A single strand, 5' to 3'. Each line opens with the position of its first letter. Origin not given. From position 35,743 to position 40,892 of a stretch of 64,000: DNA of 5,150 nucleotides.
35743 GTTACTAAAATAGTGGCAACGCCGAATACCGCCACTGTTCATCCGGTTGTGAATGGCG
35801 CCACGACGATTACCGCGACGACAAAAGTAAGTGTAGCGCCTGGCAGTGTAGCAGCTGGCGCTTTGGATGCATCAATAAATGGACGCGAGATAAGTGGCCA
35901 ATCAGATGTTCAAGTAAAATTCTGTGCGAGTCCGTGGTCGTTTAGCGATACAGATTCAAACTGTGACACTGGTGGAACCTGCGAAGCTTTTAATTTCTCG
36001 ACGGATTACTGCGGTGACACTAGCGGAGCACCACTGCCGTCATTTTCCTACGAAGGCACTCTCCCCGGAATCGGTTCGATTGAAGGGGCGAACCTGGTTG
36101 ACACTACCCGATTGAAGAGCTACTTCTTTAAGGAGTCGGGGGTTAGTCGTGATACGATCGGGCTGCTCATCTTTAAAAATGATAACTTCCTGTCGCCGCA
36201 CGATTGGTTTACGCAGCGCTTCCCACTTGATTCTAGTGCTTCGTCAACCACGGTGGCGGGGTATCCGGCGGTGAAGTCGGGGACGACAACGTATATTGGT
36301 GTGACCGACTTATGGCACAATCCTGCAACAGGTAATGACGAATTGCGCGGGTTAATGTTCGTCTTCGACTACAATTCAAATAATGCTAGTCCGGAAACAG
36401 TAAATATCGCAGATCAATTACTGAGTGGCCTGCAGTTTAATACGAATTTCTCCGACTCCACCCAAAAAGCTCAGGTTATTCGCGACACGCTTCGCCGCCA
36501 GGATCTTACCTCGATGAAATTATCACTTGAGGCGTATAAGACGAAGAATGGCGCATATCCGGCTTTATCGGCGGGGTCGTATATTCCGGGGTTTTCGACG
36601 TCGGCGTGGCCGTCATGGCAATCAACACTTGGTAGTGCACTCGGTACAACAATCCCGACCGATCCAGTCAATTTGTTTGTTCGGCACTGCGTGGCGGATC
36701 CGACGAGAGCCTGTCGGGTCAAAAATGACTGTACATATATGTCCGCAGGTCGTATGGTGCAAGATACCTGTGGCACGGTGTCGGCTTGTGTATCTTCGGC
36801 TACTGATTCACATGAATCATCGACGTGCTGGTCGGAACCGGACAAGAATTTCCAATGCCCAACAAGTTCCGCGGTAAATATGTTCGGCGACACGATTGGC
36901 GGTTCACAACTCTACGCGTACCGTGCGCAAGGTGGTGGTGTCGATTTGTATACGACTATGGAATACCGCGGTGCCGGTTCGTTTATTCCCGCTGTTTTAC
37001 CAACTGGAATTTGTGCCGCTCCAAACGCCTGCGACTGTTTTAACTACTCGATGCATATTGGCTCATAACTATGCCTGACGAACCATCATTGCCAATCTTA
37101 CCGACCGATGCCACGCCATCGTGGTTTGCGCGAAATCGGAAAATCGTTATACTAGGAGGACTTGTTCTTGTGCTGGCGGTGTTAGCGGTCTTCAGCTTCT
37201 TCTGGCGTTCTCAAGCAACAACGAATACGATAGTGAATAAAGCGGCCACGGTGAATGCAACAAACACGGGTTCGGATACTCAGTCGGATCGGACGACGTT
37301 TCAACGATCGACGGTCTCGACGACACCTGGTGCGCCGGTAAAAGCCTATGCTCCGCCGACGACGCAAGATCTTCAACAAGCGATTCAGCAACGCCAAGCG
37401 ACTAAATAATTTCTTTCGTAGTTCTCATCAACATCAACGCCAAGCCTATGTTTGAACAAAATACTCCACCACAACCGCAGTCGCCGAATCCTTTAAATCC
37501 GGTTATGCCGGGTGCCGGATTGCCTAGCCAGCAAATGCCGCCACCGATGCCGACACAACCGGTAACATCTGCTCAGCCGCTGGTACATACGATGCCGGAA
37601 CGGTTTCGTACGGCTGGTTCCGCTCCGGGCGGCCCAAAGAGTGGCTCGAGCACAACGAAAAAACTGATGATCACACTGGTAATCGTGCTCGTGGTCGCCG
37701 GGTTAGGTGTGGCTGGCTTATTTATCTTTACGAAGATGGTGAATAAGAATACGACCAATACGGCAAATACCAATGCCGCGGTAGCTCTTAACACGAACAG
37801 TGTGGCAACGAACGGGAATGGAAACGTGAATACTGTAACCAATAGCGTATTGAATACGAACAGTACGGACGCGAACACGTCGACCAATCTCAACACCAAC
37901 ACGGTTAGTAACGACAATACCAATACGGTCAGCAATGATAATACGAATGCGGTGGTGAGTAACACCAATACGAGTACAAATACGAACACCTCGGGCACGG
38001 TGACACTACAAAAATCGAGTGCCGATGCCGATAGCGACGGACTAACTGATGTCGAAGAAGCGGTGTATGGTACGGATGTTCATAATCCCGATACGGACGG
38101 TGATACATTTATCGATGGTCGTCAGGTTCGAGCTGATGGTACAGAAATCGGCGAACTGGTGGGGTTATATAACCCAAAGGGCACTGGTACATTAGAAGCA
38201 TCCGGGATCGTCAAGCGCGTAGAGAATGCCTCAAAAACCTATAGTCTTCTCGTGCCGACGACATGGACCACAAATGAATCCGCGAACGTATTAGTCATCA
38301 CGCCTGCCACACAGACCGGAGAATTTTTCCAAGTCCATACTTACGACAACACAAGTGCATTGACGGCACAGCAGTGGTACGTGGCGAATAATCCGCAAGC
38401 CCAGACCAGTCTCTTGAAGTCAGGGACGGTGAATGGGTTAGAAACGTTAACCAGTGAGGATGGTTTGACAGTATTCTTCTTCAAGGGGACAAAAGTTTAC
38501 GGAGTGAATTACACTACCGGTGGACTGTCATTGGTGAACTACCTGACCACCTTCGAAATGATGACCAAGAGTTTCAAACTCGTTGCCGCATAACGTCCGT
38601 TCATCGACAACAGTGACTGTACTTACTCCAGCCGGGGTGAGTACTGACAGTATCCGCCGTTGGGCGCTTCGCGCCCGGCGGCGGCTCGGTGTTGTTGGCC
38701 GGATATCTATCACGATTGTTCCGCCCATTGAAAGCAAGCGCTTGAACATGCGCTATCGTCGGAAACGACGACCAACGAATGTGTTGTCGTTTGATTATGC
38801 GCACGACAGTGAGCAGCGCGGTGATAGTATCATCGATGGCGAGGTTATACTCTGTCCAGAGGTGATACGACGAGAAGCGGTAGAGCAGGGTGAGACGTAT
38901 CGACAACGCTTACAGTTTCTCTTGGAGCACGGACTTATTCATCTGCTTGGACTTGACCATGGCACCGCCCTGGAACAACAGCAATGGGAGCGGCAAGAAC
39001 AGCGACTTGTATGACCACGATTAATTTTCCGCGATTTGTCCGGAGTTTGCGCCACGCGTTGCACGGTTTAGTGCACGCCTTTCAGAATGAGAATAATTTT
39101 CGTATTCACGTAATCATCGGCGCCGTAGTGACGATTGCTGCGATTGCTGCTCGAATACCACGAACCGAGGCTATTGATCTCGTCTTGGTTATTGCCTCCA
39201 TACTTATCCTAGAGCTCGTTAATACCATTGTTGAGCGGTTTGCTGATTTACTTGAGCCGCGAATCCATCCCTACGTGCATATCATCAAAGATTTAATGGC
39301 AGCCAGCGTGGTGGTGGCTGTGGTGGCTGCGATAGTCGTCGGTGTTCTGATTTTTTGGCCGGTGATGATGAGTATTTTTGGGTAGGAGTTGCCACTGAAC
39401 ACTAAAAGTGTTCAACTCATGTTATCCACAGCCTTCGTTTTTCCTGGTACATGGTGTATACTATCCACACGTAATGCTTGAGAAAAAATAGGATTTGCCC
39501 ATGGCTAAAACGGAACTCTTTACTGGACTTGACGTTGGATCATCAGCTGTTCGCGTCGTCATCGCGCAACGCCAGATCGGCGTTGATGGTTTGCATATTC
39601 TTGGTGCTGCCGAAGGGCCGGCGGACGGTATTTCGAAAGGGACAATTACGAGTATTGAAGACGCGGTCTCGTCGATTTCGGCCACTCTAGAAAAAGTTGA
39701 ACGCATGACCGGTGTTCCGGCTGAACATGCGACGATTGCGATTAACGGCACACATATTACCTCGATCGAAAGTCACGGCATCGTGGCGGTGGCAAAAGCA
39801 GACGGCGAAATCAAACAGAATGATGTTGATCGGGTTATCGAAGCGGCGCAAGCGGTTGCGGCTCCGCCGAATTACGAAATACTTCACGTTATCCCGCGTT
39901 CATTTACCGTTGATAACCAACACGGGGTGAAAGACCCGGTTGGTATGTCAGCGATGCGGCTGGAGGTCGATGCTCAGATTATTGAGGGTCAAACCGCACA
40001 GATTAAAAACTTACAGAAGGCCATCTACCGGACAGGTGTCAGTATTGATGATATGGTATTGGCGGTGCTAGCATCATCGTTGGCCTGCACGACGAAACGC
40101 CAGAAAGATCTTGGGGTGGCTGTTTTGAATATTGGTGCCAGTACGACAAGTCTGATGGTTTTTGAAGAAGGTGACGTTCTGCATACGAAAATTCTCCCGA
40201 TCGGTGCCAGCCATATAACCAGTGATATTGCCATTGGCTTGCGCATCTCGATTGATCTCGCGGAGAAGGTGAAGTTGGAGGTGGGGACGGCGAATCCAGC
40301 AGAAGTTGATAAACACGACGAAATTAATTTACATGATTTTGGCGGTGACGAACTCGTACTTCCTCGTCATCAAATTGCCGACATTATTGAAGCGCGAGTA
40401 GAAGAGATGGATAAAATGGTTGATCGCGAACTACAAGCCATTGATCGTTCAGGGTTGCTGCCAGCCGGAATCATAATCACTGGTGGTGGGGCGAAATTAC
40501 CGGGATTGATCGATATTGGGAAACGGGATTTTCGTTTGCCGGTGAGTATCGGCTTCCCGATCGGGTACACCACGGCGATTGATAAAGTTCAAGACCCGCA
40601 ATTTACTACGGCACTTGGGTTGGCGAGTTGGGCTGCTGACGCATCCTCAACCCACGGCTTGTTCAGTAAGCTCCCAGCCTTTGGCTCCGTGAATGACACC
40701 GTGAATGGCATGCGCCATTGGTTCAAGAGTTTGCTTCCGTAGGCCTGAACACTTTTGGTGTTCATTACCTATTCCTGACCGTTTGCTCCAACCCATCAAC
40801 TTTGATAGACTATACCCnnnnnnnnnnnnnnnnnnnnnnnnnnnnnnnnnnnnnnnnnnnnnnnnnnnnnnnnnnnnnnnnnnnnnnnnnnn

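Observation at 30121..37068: Giant 2315-aa surface protein with a conjugative-pilin-like (VirB2/TrbC-type) N-terminal anchor inside a core ribosomal/cell-division neighbourhood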

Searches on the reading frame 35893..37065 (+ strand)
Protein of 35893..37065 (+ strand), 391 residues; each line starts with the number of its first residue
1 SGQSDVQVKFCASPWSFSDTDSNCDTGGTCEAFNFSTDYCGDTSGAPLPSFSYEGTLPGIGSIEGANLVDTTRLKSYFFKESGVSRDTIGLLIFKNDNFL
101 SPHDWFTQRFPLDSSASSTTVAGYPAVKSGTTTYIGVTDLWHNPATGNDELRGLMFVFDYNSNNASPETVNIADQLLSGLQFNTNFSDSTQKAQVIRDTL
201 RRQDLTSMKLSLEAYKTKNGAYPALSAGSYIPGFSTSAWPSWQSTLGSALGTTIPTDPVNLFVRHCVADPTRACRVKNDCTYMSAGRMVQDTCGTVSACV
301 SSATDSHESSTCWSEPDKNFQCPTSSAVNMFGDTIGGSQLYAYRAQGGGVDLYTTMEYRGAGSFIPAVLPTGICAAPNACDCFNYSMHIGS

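Call 64: predict_structure(alignment_id=A4)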
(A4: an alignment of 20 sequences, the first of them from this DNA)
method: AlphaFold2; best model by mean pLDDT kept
length: 391 residues; sequences in the alignment: 20
mean_pLDDT: 79.2   pTM: 0.81
mean pLDDT of the five models: 79.2, 78.1, 76.4, 75.5, 74.7
residues with pLDDT >= 90: 168; 70-90: 120; 50-70: 60; < 50: 43
segments of 3 or more residues with pLDDT < 50: 1-4, 268-279, 286-288, 294-304, 326-334
pLDDT, mean of each block of 10 residues (from residue 1): 57 89 84 93 79 65 83 90 85 96 95 93 94 96 92 96 85 93 92 93 95 94 69 69 77 83 53 45 51 44 56 73 54 57 86 91 89 68 86 66
secondary structure, 60 per line:
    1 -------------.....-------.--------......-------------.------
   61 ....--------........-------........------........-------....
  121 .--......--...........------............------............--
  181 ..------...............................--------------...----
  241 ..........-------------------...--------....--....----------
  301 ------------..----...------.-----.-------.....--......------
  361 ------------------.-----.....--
elements in order: E14-18 E35-40 E61-64 E73-80 E88-95 H102-109 E117-121 E124-129 E132-142 E149-160 H167-178 H189-219 E234-236 H241-250 E281-284 E287-290 E319-321 E342-346 E349-354 E385-389

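Call 66: fold_search(model_id=the predicted structure, library=pdb)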
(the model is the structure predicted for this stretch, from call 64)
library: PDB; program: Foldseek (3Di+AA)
matches with E <= 10: 814; with E <= 0.001: 0
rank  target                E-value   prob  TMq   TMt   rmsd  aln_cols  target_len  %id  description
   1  3hlz_A                1.1e-03  0.96  0.17  0.24  18.6       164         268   13  Crystal structure of BT_1490 (NP_810393.1) from BACTEROIDES THETAIOTAOMICRON VPI-5482 at 1.50 A resolution (released 2009-06-16)
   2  3hlz_B                1.4e-03  0.95  0.18  0.24  18.1       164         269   13  Crystal structure of BT_1490 (NP_810393.1) from BACTEROIDES THETAIOTAOMICRON VPI-5482 at 1.50 A resolution (released 2009-06-16)
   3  4luq_C                8.9e-03  0.69  0.13  0.32  10.6       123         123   10  Crystal structure of virulence effector Tse3 in complex with neutralizer Tsi3 (released 2013-09-18)
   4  3k8i                  1.1e-02  0.95  0.15  0.21   7.0       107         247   15  Structure of crystal form IV of TP0453 (released 2010-10-27)
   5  3wa5_B                1.1e-02  0.63  0.15  0.33  14.2       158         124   12  Crystal Structure of type VI peptidoglycan muramidase effector Tse3 in complex with its cognate immunity protein Tsi3 (released 2013-10-02)
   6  4n7s_B                1.3e-02  0.66  0.14  0.35   8.5       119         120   13  Crystal structure of Tse3-Tsi3 complex with Zinc ion (released 2014-04-23)
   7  4n80_B                1.6e-02  0.57  0.15  0.35   9.2       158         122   11  Crystal structure of Tse3-Tsi3 complex (released 2014-04-23)
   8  6xrr_D                3.1e-02  0.77  0.18  0.42   7.8       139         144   12  Structure of SciW bound to the Rhs1 Transmembrane Domain from Salmonella typhimurium (released 2020-12-30)
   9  7jsr_B                3.7e-02  0.23  0.13  0.05  11.6       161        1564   11  Crystal structure of the large glutamate dehydrogenase composed of 180 kDa subunits from Mycobacterium smegmatis (released 2021-06-09)
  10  6xrr_A                5.6e-02  0.63  0.17  0.38   7.8       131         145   10  Structure of SciW bound to the Rhs1 Transmembrane Domain from Salmonella typhimurium (released 2020-12-30)
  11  7jsr_A                7.5e-02  0.18  0.13  0.05  11.6       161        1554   11  Crystal structure of the large glutamate dehydrogenase composed of 180 kDa subunits from Mycobacterium smegmatis (released 2021-06-09)
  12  3k8h_A                8.5e-02  0.63  0.15  0.21   7.4       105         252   13  Structure of crystal form I of TP0453 (released 2010-10-27)
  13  5h7z_A                1.1e-01  0.35  0.17  0.21   7.3       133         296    9  Apo structure of immunity protein TplEi of T6SS from Pseudomonas aeruginosa (released 2017-10-04)
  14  2ns9_A                1.1e-01  0.13  0.11  0.22  11.1       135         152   12  Crystal structure of protein APE2225 from Aeropyrum pernix K1, Pfam COXG (released 2006-11-14)
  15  4pws                  1.3e-01  0.30  0.16  0.30  12.9       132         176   11  Crystal structure of secreted proline rich antigen MTC28 (Rv0040c) at 2.15 A with bound chloride from Mycobacterium tube (released 2015-03-25)
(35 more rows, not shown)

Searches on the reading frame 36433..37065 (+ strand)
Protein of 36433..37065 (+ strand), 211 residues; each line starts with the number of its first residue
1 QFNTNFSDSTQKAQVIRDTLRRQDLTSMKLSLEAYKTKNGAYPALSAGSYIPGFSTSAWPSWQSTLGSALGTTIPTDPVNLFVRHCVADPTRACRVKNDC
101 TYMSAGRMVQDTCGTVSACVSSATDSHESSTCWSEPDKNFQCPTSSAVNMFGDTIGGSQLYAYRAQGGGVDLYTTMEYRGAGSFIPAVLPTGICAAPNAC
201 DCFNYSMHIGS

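Call 44: search_solved_structures(query=A2, max_evalue=10, show_alignments=3)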
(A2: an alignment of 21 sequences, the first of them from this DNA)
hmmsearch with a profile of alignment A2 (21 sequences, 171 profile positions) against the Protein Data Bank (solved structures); distinct sequences matched with E-value up to 10: 0.

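Call 45: search_protein_families(library=pfam, alignment_id=A2, max_evalue=10)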
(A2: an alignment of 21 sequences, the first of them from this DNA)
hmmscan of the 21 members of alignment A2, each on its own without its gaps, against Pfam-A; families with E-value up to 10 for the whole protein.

A. member 1, seq(211 aa): 1 family
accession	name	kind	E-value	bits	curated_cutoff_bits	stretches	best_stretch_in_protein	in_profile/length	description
PF08334.16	T2SSG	-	0.21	12.1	21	1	21-48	14-41/108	Type II secretion system (T2SS), protein G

B. families by the number of members that match (of 21 scanned): 6 families
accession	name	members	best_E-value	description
PF08334.16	T2SSG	10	0.0026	Type II secretion system (T2SS), protein G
PF08991.16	CMC4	1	0.012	Cx9C motif-containing protein 4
PF21481.3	DIKK1-2-4_C-subdom1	1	0.13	Dickkopf-related protein 1/2/4, C-terminal subdomain 1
PF19933.4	DUF6396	1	0.16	Domain of unknown function (DUF6396)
PF18479.7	PIN_11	1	0.17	PIN like domain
PF08528.16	Whi5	1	0.21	Whi5 like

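Call 81: search_protein_representatives(alignment_id=A2)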
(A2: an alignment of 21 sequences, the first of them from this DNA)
Query: 21 sequences, 171 profile positions. Proteins with E-value up to 0.001 (for the whole library): 1606; up to 1e-10: 1377; up to 1e-30: 294. The best 150 are listed.
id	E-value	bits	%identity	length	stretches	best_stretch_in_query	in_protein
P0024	4.9e-61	222.0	-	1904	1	1-168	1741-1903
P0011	1.8e-59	216.9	-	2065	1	2-168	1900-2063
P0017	4.0e-59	215.8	-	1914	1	2-169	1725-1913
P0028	7.2e-59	215.0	-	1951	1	1-167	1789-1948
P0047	8.8e-59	214.7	-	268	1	2-169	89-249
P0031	3.3e-58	212.8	-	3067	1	1-170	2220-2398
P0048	1.2e-57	210.9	-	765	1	2-169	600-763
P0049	1.4e-57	210.8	-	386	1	2-169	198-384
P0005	1.7e-57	210.5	-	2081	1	2-169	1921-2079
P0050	2.7e-57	209.8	-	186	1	1-168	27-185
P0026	1.1e-56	207.8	-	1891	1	1-166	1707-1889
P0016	1.3e-56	207.7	-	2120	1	2-170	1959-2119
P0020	8.5e-56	205.0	-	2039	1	2-168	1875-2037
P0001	8.9e-56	204.9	-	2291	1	1-170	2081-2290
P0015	3.0e-55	203.2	-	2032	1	2-168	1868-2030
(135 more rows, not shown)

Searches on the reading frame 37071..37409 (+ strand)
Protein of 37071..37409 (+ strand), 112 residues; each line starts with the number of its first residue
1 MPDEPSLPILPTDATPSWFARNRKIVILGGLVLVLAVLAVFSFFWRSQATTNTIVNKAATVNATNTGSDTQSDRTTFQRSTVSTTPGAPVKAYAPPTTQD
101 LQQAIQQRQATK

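Call 9: search_protein_families(library=pfam, proteins=[window:37071-37409:+], max_evalue=0.001)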
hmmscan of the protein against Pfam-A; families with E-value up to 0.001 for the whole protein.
window:37071-37409:+ (112 aa): 0 families

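Call 94: search_protein_families(library=pfam, proteins=[window:37071-37409:+], max_evalue=1)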
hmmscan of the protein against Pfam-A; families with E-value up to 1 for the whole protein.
window:37071-37409:+ (112 aa): 4 families
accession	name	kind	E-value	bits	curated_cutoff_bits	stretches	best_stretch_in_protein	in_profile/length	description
PF21827.1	New_glue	-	0.0039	17.3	31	1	31-89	5-65/94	New glue protein family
PF04932.20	Wzy_C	-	0.023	14.9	31.7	1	18-84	32-94/149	O-Antigen ligase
PF14575.11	EphA2_TM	-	0.035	15.2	28.9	1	26-106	4-66/74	Ephrin type-A receptor 2 transmembrane domain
PF14155.11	DUF4307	-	0.3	11.4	27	1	22-63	2-42/111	Domain of unknown function (DUF4307)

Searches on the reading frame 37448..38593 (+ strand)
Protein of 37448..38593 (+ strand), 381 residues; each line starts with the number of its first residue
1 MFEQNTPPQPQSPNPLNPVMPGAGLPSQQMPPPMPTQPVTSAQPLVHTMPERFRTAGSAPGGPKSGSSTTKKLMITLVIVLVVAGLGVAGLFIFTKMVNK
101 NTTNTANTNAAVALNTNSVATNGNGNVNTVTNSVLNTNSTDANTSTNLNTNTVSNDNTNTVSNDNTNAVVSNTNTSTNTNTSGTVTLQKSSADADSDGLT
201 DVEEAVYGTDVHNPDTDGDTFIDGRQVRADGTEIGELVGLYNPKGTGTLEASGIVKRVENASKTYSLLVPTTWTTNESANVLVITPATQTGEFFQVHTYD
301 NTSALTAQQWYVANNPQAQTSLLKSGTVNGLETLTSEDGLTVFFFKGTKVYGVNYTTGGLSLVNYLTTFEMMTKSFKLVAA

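Call 9: search_protein_families(library=pfam, proteins=[window:37448-38593:+], max_evalue=0.001)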
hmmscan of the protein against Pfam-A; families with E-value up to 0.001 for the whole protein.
window:37448-38593:+ (381 aa): 0 families

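Call 94: search_protein_families(library=pfam, proteins=[window:37448-38593:+], max_evalue=1)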
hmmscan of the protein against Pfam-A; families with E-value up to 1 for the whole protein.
window:37448-38593:+ (381 aa): 2 families
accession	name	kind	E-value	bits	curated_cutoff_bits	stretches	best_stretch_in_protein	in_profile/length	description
PF18884.5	TSP3_bac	-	0.12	12.7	25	1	195-210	3-18/22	Bacterial TSP3 repeat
PF05423.18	Mycobact_memb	-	0.15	12.5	21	1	74-145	7-74/139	Mycobacterium membrane protein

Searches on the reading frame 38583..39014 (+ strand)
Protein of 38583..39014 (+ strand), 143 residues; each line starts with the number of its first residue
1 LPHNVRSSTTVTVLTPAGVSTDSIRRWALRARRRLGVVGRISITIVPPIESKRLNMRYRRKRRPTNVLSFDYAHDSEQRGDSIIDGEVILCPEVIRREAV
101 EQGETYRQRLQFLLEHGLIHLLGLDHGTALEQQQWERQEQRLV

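Call 9: search_protein_families(library=pfam, proteins=[window:38583-39014:+], max_evalue=0.001)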
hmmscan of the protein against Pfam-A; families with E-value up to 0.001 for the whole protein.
window:38583-39014:+ (143 aa): 1 family
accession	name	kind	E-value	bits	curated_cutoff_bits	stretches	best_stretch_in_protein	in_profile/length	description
PF02130.23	YbeY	-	4.3e-23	82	25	1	40-142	29-125/129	Endoribonuclease YbeY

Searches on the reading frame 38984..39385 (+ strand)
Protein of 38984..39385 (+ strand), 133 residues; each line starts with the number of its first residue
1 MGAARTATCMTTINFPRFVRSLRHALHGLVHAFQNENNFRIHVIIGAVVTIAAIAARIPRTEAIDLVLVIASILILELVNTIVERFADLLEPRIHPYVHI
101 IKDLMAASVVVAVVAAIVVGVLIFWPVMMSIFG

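Call 9: search_protein_families(library=pfam, proteins=[window:38984-39385:+], max_evalue=0.001)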
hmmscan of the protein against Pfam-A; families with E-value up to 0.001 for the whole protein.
window:38984-39385:+ (133 aa): 1 family
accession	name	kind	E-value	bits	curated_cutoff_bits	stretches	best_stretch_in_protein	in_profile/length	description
PF01219.24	DAGK_prokar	-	2.2e-27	95.3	22.3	1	23-124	1-102/102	Prokaryotic diacylglycerol kinase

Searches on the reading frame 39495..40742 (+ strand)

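Call 9: search_protein_families(library=pfam, proteins=[window:39495-40742:+], max_evalue=0.001)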
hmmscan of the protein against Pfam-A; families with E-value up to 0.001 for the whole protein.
window:39495-40742:+ (415 aa): 4 families
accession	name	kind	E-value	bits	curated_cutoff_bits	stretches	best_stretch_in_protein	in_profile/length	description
PF02491.25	SHS2_FTSA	-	1e-30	106.3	25.4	1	85-163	1-78/79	SHS2 domain inserted in FTSA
PF14450.12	FtsA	-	4.5e-30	105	31.8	1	209-375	1-127/127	Cell division protein FtsA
PF06723.19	MreB_Mbl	-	3.7e-09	36.3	27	1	191-352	130-303/327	MreB/Mbl protein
PF11104.14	PilM_2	-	9.4e-09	35.1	27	1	11-262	1-236/340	Type IV pilus assembly protein PilM;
